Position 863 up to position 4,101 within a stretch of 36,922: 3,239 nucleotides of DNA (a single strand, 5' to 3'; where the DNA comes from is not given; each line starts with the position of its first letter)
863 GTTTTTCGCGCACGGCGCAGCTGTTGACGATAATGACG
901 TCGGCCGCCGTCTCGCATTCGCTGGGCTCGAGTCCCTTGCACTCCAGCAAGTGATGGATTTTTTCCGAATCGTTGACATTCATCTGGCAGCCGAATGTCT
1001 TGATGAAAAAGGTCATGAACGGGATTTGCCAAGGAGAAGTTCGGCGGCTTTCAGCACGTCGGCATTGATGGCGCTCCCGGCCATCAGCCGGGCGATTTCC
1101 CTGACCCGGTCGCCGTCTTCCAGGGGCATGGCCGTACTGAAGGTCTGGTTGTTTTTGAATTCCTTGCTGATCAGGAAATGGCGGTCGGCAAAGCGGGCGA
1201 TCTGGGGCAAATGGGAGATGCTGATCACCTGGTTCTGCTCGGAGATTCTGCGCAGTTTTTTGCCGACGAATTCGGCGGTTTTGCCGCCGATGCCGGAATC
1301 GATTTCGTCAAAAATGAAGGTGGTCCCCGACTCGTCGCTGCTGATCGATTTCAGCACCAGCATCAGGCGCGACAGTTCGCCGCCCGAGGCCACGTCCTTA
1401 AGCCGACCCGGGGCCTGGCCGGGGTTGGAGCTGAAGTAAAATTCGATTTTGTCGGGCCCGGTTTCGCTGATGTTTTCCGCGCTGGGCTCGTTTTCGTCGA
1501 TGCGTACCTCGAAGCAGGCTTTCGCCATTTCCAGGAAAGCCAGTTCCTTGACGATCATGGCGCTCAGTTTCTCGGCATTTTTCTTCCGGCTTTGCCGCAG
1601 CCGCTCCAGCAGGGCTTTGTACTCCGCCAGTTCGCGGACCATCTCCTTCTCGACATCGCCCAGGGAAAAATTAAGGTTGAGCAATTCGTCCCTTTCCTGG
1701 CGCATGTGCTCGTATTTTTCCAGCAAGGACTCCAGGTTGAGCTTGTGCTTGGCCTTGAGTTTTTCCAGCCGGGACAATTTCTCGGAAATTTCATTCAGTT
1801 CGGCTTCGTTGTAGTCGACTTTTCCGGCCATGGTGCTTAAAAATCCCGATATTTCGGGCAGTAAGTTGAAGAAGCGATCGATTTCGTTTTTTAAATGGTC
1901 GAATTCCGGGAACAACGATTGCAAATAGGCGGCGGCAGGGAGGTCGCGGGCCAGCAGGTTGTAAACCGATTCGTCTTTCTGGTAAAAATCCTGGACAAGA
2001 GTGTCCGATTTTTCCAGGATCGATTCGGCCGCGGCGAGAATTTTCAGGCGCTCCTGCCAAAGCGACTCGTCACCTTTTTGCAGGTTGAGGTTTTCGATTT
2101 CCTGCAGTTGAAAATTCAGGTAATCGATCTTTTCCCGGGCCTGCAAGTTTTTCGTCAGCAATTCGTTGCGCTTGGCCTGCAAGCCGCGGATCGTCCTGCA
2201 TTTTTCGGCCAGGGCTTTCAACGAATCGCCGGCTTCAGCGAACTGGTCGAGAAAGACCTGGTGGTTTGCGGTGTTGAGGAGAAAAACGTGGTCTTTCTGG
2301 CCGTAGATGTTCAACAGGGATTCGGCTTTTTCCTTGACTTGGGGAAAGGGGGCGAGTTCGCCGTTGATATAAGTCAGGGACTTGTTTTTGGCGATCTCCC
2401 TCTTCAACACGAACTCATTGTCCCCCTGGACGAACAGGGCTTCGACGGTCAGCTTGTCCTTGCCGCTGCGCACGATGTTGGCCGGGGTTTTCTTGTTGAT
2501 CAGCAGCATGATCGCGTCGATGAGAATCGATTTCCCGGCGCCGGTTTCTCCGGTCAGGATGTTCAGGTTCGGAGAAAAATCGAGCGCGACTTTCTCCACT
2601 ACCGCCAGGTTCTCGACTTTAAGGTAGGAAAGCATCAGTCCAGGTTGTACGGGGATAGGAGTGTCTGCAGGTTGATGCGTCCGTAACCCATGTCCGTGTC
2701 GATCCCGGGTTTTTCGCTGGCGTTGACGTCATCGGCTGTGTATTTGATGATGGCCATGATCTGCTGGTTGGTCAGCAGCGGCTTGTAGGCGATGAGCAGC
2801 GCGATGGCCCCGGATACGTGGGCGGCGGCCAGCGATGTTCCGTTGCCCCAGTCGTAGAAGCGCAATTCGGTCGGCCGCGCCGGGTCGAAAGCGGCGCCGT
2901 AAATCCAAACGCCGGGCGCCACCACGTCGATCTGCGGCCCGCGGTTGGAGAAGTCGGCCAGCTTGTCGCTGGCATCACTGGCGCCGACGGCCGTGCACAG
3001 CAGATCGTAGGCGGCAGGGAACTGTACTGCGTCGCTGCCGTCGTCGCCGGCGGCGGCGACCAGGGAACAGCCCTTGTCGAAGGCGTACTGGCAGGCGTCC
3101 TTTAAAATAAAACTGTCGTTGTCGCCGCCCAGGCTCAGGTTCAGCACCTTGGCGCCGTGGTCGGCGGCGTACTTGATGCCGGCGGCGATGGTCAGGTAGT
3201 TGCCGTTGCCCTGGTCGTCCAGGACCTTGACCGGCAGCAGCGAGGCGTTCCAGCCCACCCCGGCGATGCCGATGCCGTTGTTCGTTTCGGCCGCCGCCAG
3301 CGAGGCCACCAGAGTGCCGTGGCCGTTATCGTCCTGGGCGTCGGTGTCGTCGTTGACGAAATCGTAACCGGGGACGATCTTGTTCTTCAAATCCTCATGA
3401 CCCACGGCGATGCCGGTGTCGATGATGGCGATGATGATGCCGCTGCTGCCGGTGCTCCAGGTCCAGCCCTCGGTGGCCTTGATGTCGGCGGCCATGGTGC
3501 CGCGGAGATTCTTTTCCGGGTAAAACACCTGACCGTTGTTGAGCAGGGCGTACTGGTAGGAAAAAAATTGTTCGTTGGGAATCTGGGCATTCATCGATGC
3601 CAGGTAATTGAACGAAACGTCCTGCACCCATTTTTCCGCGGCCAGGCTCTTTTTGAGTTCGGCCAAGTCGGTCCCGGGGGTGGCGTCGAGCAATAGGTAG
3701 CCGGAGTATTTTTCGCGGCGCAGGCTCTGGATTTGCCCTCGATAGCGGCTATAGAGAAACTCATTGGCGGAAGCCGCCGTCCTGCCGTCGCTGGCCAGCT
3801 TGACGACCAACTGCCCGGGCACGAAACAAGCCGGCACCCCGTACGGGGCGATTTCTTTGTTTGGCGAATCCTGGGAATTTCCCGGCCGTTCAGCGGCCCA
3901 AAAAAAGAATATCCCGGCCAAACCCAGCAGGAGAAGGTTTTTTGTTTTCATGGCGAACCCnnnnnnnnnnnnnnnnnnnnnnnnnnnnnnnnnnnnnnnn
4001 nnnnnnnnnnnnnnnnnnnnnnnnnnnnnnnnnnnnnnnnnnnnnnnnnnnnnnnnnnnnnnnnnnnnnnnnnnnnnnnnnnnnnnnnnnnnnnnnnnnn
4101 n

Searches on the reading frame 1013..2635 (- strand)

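Call 6: search_protein_families(library=pfam, proteins=[window:1013-2635:-], max_evalue=0.0001)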
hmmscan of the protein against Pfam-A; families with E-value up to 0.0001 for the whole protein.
window:1013-2635:- (540 aa): 4 families
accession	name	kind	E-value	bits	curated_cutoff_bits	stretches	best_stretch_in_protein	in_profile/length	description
PF02463.25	SMC_N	-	5e-14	52.7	40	1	3-491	3-213/220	RecF/RecN/SMC N terminal domain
PF13476.12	AAA_23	-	5.7e-08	34.1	27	1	5-308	2-176/201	AAA domain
PF13555.12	AAA_29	-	4.3e-06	26.8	27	1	3-47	2-47/61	P-loop containing region of AAA domain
PF13175.12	AAA_15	-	5.8e-05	23.3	32.1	0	1-309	1-238/374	AAA ATPase domain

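Call 74: search_protein_families(library=padloc, proteins=[window:1013-2635:-], max_evalue=0.001)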
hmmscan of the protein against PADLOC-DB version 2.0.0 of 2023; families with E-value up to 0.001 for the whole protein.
window:1013-2635:- (540 aa): 50 families (the best 25 are shown)
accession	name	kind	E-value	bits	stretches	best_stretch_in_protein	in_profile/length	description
PDLC04135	mad3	-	2e-26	91.4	1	2-495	2-341/374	mads_3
PDLC03859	LmuB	-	3e-11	41.2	1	5-111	8-105/611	-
PDLC04140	mad8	-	5.6e-09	33.9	1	13-373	17-208/314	mads_8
PDLC04213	HEC-02A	-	2.5e-08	31.8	1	1-56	1-52/337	-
PDLC04146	HEC-02B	-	6.8e-08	29.9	1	1-52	1-52/344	-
PDLC00307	PtuA1|PtuA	-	1.8e-07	28.4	1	1-54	1-55/424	AAA ATPase domain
PDLC00083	GajA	-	2.6e-07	27.4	1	2-57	3-58/639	AAA ATPase domain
PDLC00091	GajA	-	3.2e-07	27.5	1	2-53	3-55/627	AAA ATPase domain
PDLC00305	PtuA1|PtuA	-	5.4e-07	27.3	1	4-61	5-62/392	AAA ATPase domain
PDLC02335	AbiLi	-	7e-07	26.6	1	1-482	49-243/326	AbiLi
PDLC03863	LmuB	-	1.2e-06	25.6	1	13-370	15-315/610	-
PDLC04183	HEC-01A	-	1.9e-06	25.2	0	438-514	306-380/402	-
PDLC00096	GajA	-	2e-06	24.9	1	2-56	3-58/630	AAA ATPase domain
PDLC00311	PtuA1|PtuA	-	3e-06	24.5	1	2-49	3-50/455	AAA ATPase domain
PDLC03878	NsnB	-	3.6e-06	25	1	1-163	1-128/345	-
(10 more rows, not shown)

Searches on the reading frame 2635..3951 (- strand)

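Call 6: search_protein_families(library=pfam, proteins=[window:2635-3951:-], max_evalue=0.0001)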
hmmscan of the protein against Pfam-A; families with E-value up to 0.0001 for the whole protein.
window:2635-3951:- (438 aa): 1 family
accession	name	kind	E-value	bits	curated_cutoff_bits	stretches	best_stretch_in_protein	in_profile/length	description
PF00082.27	Peptidase_S8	-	2e-54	185.3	21.8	1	170-424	2-288/288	Subtilase family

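Call 74: search_protein_families(library=padloc, proteins=[window:2635-3951:-], max_evalue=0.001)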
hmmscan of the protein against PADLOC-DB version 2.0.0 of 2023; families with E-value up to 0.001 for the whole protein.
window:2635-3951:- (438 aa): 4 families
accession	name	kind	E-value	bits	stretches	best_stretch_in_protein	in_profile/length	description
PDLC03014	subtilase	-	3.8e-28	97.1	1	159-401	165-370/391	-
PDLC02198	IetS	-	2.5e-10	37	1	173-280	255-368/795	-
PDLC02197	IetS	-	5.5e-08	29.5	1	169-278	256-364/749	-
PDLC02199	IetS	-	0.00038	16.7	0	173-221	317-360/826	-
